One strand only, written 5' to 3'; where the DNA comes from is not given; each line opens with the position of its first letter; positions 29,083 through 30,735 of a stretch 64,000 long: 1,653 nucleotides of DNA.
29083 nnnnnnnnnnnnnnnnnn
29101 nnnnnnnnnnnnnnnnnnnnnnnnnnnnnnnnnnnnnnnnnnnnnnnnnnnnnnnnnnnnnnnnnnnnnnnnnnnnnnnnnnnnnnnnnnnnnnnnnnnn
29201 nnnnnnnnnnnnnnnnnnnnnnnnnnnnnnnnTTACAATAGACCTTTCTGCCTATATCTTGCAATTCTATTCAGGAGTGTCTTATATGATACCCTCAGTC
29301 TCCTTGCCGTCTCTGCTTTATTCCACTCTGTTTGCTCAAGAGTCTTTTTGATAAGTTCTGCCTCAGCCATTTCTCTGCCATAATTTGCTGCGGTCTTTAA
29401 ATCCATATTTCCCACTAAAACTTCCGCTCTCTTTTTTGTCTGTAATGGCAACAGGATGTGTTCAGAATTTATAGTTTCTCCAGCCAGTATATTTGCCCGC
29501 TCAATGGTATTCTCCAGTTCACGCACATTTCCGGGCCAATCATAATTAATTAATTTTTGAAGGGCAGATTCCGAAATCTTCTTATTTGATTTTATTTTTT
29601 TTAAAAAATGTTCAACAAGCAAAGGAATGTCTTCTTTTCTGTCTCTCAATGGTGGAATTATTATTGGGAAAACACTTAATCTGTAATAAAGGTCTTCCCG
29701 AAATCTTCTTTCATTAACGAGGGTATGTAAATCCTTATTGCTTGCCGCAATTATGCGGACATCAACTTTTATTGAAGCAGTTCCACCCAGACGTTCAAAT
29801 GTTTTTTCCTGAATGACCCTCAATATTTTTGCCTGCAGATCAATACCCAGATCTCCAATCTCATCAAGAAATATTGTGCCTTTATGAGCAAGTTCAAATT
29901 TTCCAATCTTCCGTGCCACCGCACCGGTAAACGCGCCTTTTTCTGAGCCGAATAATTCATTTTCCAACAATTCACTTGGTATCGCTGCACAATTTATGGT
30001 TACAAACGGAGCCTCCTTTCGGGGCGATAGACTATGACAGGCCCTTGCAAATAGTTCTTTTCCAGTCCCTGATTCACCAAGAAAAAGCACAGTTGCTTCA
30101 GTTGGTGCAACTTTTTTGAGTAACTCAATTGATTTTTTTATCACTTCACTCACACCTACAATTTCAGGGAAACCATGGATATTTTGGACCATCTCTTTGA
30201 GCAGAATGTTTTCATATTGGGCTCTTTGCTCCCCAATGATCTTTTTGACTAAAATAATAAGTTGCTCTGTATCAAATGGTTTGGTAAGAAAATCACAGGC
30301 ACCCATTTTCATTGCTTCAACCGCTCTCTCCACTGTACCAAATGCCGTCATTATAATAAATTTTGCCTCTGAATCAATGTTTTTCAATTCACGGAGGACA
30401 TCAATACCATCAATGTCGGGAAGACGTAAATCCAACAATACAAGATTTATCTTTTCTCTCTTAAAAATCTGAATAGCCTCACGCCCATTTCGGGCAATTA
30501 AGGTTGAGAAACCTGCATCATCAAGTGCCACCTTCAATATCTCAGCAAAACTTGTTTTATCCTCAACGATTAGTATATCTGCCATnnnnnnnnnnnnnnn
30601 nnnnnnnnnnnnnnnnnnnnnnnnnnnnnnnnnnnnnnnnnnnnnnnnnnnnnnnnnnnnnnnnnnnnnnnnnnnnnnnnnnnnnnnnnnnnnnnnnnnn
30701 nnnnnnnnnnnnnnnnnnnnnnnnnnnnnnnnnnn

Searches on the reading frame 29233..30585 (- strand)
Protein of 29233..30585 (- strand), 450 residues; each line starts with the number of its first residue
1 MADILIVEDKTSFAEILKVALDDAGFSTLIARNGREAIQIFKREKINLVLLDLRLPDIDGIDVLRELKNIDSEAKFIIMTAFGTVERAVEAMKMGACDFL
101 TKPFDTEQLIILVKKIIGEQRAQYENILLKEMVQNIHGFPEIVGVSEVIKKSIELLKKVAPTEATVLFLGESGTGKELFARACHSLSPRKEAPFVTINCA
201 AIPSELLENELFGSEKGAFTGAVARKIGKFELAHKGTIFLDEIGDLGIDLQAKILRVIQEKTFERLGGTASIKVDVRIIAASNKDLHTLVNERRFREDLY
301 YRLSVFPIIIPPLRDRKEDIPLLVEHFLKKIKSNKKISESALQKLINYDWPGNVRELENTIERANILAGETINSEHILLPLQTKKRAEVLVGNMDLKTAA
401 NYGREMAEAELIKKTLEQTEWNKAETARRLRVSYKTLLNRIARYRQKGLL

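Call 19: find_homologous_proteins(query=window:29233-30585:-, max_evalue=1e-60)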
Query window:29233-30585:- (450 aa): 7989 proteins with E <= 1e-60 among 8000 candidates; the best 120 are listed.
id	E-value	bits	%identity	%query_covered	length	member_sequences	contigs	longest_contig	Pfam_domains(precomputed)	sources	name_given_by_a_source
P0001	3.8e-286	967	100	100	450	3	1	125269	PF00158.33,PF25601.2,PF02954.26,PF14532.13,PF07728.21,PF00072.31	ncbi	ncbi:MAG: sigma-54 dependent transcriptional regulator [candidate division WOR-3 bacterium]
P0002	1.2e-257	873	89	100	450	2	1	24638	PF00158.33,PF25601.2,PF02954.26,PF00004.36,PF14532.13,PF07728.21,PF00072.31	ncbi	-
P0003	2.6e-252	855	86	100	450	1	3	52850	PF00158.33,PF07724.21,PF25601.2,PF02954.26,PF14532.13,PF07728.21,PF00072.31,PF01078.28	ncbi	ncbi:MAG: sigma-54 dependent transcriptional regulator [candidate division WOR-3 bacterium]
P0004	3.3e-250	848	87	100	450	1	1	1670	PF00158.33,PF25601.2,PF02954.26,PF14532.13,PF07728.21,PF00072.31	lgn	-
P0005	3.4e-247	839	85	100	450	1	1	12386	PF00158.33,PF25601.2,PF02954.26,PF14532.13,PF07728.21,PF00072.31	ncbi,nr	ncbi:MAG: sigma-54 dependent transcriptional regulator [candidate division WOR-3 bacterium]|nr:sigma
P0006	1.4e-245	833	85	100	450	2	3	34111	PF00158.33,PF25601.2,PF02954.26,PF14532.13,PF07728.21,PF00072.31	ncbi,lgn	ncbi:MAG: sigma-54 dependent transcriptional regulator [candidate division WOR-3 bacterium]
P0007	2.4e-244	829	85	100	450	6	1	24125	PF00158.33,PF25601.2,PF02954.26,PF14532.13,PF07728.21,PF00072.31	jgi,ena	-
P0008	9.6e-243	824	84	100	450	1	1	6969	PF00158.33,PF07724.21,PF25601.2,PF02954.26,PF14532.13,PF07728.21,PF00072.31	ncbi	ncbi:MAG: sigma-54 dependent transcriptional regulator [candidate division WOR-3 bacterium]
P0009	3.7e-239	812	83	100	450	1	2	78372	PF00158.33,PF25601.2,PF02954.26,PF14532.13,PF07728.21,PF00072.31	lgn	-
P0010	1.7e-238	810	82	100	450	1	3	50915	PF00158.33,PF25601.2,PF02954.26,PF14532.13,PF07728.21,PF00072.31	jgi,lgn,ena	-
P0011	4.6e-238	808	82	100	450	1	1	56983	PF00158.33,PF07724.21,PF25601.2,PF02954.26,PF14532.13,PF07728.21,PF00072.31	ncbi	ncbi:MAG: sigma-54-dependent transcriptional regulator [bacterium]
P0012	1.7e-231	787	79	100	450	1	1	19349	PF00158.33,PF25601.2,PF02954.26,PF00004.36,PF14532.13,PF07728.21,PF00072.31,PF01078.28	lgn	-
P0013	1.4e-230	784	80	100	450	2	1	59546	PF00158.33,PF25601.2,PF02954.26,PF14532.13,PF07728.21,PF00072.31,PF01078.28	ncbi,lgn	-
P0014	2.2e-230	783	80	100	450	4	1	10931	PF00158.33,PF25601.2,PF02954.26,PF14532.13,PF07728.21,PF00072.31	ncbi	ncbi:MAG: sigma-54-dependent transcriptional regulator [bacterium]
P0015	7.5e-229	778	79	100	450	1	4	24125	PF00158.33,PF25601.2,PF02954.26,PF14532.13,PF07728.21,PF00072.31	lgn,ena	-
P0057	2.7e-191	654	67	100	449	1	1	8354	PF00158.33,PF25601.2,PF02954.26,PF14532.13,PF07728.21,PF00072.31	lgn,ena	-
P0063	9.0e-191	653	67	100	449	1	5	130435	PF00158.33,PF25601.2,PF02954.26,PF14532.13,PF07728.21,PF00072.31,PF01078.28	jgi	jgi:two-component system response regulator AtoC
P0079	7.4e-189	646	67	100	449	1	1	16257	PF00158.33,PF25601.2,PF02954.26,PF14532.13,PF07728.21,PF00072.31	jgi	-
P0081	1.2e-188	646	66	100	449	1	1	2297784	PF00158.33,PF25601.2,PF02954.26,PF14532.13,PF07728.21,PF00072.31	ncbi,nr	ncbi:MAG: sigma-54-dependent Fis family transcriptional regulator [candidate division WOR-3 bacteriu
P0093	5.3e-187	640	66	100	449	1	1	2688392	PF00158.33,PF25601.2,PF02954.26,PF14532.13,PF07728.21,PF00072.31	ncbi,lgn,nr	ncbi:MAG: sigma-54-dependent Fis family transcriptional regulator [candidate division WOR-3 bacteriu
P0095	5.3e-187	640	65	100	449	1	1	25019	PF00158.33,PF25601.2,PF02954.26,PF14532.13,PF07728.21,PF00072.31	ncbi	-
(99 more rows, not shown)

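Call 21: find_encoding_contigs(protein=P0003, flank=2500, max_places=4)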
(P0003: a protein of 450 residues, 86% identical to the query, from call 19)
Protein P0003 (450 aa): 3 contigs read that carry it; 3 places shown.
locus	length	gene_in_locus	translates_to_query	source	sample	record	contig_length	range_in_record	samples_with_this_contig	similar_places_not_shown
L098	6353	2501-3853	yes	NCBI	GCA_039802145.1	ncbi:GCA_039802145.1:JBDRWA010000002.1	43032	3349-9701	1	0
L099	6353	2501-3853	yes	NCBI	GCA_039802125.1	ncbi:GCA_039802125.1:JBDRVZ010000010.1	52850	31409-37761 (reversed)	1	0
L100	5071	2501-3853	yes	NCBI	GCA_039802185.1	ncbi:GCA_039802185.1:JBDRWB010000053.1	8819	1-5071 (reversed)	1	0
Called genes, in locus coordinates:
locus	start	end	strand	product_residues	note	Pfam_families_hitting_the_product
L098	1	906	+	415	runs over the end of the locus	PF01964:ThiC_Rad_SAM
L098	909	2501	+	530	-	PF00672:HAMP (weak), PF04108:ATG17_like (faint), PF00015:MCPsignal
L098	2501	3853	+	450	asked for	PF00072:Response_reg, PF01078:Mg_chelatase (faint), PF00158:Sigma54_activat, PF14532:Sigma54_activ_2, PF07724:AAA_2 (faint), PF07728:AAA_5 (weak), PF25601:AAA_lid_14, PF02954:HTH_8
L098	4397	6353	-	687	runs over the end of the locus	PF03065:Glyco_hydro_57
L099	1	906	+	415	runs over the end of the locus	PF01964:ThiC_Rad_SAM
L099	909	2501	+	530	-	PF00672:HAMP (weak), PF04108:ATG17_like (faint), PF00015:MCPsignal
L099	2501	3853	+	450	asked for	PF00072:Response_reg, PF01078:Mg_chelatase (faint), PF00158:Sigma54_activat, PF14532:Sigma54_activ_2, PF07724:AAA_2 (faint), PF07728:AAA_5 (weak), PF25601:AAA_lid_14, PF02954:HTH_8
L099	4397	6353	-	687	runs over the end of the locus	PF03065:Glyco_hydro_57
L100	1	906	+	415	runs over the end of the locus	PF01964:ThiC_Rad_SAM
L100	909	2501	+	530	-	PF00672:HAMP (weak), PF04108:ATG17_like (faint), PF00015:MCPsignal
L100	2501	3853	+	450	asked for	PF00072:Response_reg, PF01078:Mg_chelatase (faint), PF00158:Sigma54_activat, PF14532:Sigma54_activ_2, PF07724:AAA_2 (faint), PF07728:AAA_5 (weak), PF25601:AAA_lid_14, PF02954:HTH_8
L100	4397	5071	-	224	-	?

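Call 22: find_encoding_contigs(protein=P0006, flank=2500, max_places=4)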
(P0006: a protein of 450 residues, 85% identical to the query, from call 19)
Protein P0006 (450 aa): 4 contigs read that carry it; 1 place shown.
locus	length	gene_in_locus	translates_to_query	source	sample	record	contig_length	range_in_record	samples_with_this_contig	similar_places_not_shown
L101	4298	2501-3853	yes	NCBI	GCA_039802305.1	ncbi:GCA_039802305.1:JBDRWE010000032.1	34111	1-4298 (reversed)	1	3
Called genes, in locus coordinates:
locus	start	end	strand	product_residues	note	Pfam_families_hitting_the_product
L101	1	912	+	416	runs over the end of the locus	PF01964:ThiC_Rad_SAM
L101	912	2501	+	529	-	PF00672:HAMP (weak), PF00015:MCPsignal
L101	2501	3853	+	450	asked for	PF00072:Response_reg, PF00158:Sigma54_activat, PF14532:Sigma54_activ_2, PF07728:AAA_5 (weak), PF25601:AAA_lid_14, PF02954:HTH_8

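Call 23: find_encoding_contigs(protein=P0095, flank=2500, max_places=4)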
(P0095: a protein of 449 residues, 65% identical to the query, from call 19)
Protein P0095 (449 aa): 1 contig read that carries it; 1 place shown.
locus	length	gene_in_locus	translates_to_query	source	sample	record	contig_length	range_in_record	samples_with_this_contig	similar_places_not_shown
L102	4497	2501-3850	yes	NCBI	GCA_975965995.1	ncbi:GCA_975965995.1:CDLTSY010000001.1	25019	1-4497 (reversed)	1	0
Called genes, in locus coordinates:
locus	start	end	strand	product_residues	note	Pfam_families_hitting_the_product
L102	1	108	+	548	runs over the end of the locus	PF00501:AMP-binding, PF23562:AMP-binding_C_3 (weak)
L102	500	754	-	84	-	PF03144:GTP_EFTU_D2 (weak)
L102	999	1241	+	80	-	-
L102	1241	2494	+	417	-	PF01964:ThiC_Rad_SAM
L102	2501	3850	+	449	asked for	PF00072:Response_reg, PF00158:Sigma54_activat, PF14532:Sigma54_activ_2, PF07728:AAA_5 (weak), PF25601:AAA_lid_14, PF02954:HTH_8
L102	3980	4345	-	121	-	PF05635:23S_rRNA_IVP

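Call 26: find_encoding_contigs(protein=P0081, flank=2500, max_places=3)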
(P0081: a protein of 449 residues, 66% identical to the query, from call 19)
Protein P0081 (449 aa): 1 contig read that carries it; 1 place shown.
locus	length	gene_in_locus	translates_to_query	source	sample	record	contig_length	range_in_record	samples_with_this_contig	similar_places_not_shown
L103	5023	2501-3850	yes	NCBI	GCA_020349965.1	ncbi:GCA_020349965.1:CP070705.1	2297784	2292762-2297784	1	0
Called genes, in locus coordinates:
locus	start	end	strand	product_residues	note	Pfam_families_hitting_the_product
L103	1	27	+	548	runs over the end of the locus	PF00501:AMP-binding, PF23562:AMP-binding_C_3 (weak)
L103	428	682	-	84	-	PF03144:GTP_EFTU_D2 (weak)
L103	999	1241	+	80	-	-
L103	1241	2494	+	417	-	PF01964:ThiC_Rad_SAM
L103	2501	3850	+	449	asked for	PF00072:Response_reg, PF00158:Sigma54_activat, PF14532:Sigma54_activ_2, PF07728:AAA_5 (weak), PF25601:AAA_lid_14, PF02954:HTH_8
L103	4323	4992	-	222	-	PF00589:Phage_integrase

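Call 27: find_encoding_contigs(protein=P0093, flank=2500, max_places=3)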
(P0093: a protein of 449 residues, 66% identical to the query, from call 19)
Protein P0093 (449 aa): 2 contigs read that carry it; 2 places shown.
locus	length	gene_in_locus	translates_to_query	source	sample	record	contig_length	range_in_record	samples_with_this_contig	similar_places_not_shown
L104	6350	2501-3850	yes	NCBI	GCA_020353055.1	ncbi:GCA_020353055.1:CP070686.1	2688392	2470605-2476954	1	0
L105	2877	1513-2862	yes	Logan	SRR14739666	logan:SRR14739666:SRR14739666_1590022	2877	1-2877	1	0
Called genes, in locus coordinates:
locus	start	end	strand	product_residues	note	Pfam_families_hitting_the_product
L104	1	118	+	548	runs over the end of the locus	PF00501:AMP-binding, PF23562:AMP-binding_C_3 (weak)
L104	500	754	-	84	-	PF03144:GTP_EFTU_D2 (weak)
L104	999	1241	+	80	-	-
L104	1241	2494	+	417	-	PF01964:ThiC_Rad_SAM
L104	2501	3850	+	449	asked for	PF00072:Response_reg, PF00158:Sigma54_activat, PF14532:Sigma54_activ_2, PF07728:AAA_5 (weak), PF25601:AAA_lid_14, PF02954:HTH_8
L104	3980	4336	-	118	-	PF05635:23S_rRNA_IVP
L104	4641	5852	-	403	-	PF00009:GTP_EFTU, PF03144:GTP_EFTU_D2, PF03143:GTP_EFTU_D3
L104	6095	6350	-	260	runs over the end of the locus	PF22746:SHOCT-like_DUF2089-C, PF13349:DUF4097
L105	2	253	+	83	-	?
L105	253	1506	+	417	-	PF01964:ThiC_Rad_SAM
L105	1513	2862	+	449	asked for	PF00072:Response_reg, PF00158:Sigma54_activat, PF14532:Sigma54_activ_2, PF07728:AAA_5 (weak), PF25601:AAA_lid_14, PF02954:HTH_8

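Call 28: find_encoding_contigs(protein=P0057, flank=2500, max_places=3)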
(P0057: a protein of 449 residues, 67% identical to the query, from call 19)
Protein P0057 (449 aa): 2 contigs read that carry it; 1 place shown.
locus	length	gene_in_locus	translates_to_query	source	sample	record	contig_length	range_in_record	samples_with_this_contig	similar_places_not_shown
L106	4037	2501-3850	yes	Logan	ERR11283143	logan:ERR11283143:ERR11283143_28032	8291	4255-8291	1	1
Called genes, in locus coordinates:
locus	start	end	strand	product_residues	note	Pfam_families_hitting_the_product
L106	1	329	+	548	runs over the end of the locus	PF00501:AMP-binding, PF23562:AMP-binding_C_3 (weak)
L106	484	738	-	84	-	PF03144:GTP_EFTU_D2 (weak)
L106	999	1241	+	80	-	-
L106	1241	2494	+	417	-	PF01964:ThiC_Rad_SAM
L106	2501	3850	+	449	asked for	PF00072:Response_reg, PF00158:Sigma54_activat, PF14532:Sigma54_activ_2, PF07728:AAA_5 (weak), PF25601:AAA_lid_14, PF02954:HTH_8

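Call 56: find_encoding_contigs(protein=P0079, flank=2500, max_places=4)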
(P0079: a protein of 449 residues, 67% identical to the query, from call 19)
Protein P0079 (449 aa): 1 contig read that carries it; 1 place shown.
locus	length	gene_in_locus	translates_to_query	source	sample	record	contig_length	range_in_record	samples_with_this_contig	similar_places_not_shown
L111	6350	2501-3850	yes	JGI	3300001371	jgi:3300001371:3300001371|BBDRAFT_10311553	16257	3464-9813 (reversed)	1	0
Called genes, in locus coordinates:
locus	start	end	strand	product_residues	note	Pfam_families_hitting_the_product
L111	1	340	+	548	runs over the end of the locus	PF00501:AMP-binding, PF23562:AMP-binding_C_3 (weak)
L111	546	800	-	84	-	-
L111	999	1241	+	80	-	-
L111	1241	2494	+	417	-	PF01964:ThiC_Rad_SAM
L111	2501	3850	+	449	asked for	PF00072:Response_reg, PF00158:Sigma54_activat, PF14532:Sigma54_activ_2, PF07728:AAA_5 (weak), PF25601:AAA_lid_14, PF02954:HTH_8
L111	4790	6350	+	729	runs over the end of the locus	PF08309:LVIVD, PF18962:Por_Secre_tail (weak)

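Call 57: find_encoding_contigs(protein=P0063, flank=2500, max_places=6)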
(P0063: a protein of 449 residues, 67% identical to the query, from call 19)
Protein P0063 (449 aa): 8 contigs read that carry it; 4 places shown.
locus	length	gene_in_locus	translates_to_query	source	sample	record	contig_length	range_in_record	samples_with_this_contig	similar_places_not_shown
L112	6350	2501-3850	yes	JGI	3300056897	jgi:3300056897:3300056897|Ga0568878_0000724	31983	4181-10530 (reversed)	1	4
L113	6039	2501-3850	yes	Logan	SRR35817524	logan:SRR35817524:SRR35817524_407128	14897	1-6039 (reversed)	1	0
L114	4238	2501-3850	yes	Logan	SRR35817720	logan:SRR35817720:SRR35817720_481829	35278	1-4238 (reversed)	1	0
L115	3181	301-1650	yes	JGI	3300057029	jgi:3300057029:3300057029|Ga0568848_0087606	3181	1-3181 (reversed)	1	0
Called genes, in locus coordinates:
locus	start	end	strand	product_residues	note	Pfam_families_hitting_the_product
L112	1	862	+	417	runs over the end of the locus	PF01964:ThiC_Rad_SAM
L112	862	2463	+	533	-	PF04108:ATG17_like (weak), PF00672:HAMP (weak), PF00015:MCPsignal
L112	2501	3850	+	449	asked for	PF00072:Response_reg, PF01078:Mg_chelatase (faint), PF00158:Sigma54_activat, PF14532:Sigma54_activ_2, PF07728:AAA_5 (weak), PF25601:AAA_lid_14, PF02954:HTH_8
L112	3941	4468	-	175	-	PF02943:FeThRed_B, PF21349:RUBY_RBDX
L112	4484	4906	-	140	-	PF00210:Ferritin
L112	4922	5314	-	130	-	PF01880:Desulfoferrodox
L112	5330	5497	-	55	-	PF06397:Desulfoferrod_N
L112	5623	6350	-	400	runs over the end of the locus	PF00753:Lactamase_B (weak), PF19583:ODP, PF12706:Lactamase_B_2 (weak), PF00258:Flavodoxin_1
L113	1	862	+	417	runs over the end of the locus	PF01964:ThiC_Rad_SAM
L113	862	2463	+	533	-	PF04108:ATG17_like (weak), PF00672:HAMP (weak), PF00015:MCPsignal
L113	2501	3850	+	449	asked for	PF00072:Response_reg, PF01078:Mg_chelatase (faint), PF00158:Sigma54_activat, PF14532:Sigma54_activ_2, PF07728:AAA_5 (weak), PF25601:AAA_lid_14, PF02954:HTH_8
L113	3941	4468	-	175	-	PF02943:FeThRed_B, PF21349:RUBY_RBDX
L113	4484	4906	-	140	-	PF00210:Ferritin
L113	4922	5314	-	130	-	PF01880:Desulfoferrodox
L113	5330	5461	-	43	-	PF06397:Desulfoferrod_N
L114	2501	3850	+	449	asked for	PF00072:Response_reg, PF01078:Mg_chelatase (faint), PF00158:Sigma54_activat, PF14532:Sigma54_activ_2, PF07728:AAA_5 (weak), PF25601:AAA_lid_14, PF02954:HTH_8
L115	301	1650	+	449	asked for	PF00072:Response_reg, PF01078:Mg_chelatase (faint), PF00158:Sigma54_activat, PF14532:Sigma54_activ_2, PF07728:AAA_5 (weak), PF25601:AAA_lid_14, PF02954:HTH_8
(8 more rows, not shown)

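Call 61: find_encoding_contigs(protein=P0007, flank=1500, max_places=5)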
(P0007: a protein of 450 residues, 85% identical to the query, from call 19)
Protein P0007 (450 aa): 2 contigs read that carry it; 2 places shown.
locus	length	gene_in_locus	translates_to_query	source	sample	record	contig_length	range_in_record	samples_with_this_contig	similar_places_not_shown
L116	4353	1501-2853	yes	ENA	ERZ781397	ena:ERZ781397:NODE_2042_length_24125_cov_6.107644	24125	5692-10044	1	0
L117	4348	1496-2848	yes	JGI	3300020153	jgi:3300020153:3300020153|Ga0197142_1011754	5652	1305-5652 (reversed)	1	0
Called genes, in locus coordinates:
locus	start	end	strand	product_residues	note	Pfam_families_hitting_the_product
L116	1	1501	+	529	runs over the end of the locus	PF00672:HAMP (weak), PF00015:MCPsignal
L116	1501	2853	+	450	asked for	PF00072:Response_reg, PF00158:Sigma54_activat, PF14532:Sigma54_activ_2, PF07728:AAA_5 (weak), PF25601:AAA_lid_14, PF02954:HTH_8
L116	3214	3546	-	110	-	PF13411:MerR_1, PF00376:MerR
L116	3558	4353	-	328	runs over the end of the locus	PF01210:NAD_Gly3P_dh_N, PF07479:NAD_Gly3P_dh_C, PF20618:GPD_NAD_C_bact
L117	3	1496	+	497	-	?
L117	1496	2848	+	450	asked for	PF00072:Response_reg, PF00158:Sigma54_activat, PF14532:Sigma54_activ_2, PF07728:AAA_5 (weak), PF25601:AAA_lid_14, PF02954:HTH_8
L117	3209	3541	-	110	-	PF13411:MerR_1, PF00376:MerR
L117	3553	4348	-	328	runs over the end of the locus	PF01210:NAD_Gly3P_dh_N, PF07479:NAD_Gly3P_dh_C, PF20618:GPD_NAD_C_bact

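Call 62: find_encoding_contigs(protein=P0010, flank=1500, max_places=5)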
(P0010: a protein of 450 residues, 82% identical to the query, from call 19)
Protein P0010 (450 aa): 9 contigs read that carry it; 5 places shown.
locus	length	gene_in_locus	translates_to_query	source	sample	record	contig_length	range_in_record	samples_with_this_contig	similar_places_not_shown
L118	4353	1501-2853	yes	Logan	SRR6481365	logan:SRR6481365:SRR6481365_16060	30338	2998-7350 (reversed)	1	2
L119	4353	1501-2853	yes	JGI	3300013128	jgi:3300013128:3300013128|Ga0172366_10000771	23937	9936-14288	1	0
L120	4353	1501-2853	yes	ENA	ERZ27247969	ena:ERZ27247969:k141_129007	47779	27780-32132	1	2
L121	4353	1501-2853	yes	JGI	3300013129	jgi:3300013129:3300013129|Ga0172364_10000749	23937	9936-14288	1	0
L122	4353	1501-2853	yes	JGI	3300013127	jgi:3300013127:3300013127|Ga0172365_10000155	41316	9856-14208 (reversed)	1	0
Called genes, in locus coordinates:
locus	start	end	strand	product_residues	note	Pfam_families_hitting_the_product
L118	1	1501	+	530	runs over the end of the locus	PF04108:ATG17_like (faint), PF00015:MCPsignal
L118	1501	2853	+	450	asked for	PF00072:Response_reg, PF00158:Sigma54_activat, PF14532:Sigma54_activ_2, PF07728:AAA_5 (weak), PF25601:AAA_lid_14, PF02954:HTH_8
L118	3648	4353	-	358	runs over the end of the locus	PF02012:BNR (faint), PF13088:BNR_2 (faint)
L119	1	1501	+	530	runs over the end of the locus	PF04108:ATG17_like (faint), PF00015:MCPsignal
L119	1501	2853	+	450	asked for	PF00072:Response_reg, PF00158:Sigma54_activat, PF14532:Sigma54_activ_2, PF07728:AAA_5 (weak), PF25601:AAA_lid_14, PF02954:HTH_8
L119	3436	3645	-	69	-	PF18962:Por_Secre_tail (weak)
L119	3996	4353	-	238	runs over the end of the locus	PF02012:BNR (faint)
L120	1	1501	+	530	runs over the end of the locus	PF04108:ATG17_like (faint), PF00015:MCPsignal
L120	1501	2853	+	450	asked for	PF00072:Response_reg, PF00158:Sigma54_activat, PF14532:Sigma54_activ_2, PF07728:AAA_5 (weak), PF25601:AAA_lid_14, PF02954:HTH_8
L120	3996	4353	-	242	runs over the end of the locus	PF02012:BNR (faint)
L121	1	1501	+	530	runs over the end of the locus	PF04108:ATG17_like (faint), PF00015:MCPsignal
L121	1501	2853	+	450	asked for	PF00072:Response_reg, PF00158:Sigma54_activat, PF14532:Sigma54_activ_2, PF07728:AAA_5 (weak), PF25601:AAA_lid_14, PF02954:HTH_8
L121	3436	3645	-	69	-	PF18962:Por_Secre_tail (weak)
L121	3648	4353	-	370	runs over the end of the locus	PF13088:BNR_2 (faint), PF02012:BNR (faint)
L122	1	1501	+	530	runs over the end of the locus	PF04108:ATG17_like (faint), PF00015:MCPsignal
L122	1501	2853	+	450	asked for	PF00072:Response_reg, PF00158:Sigma54_activat, PF14532:Sigma54_activ_2, PF07728:AAA_5 (weak), PF25601:AAA_lid_14, PF02954:HTH_8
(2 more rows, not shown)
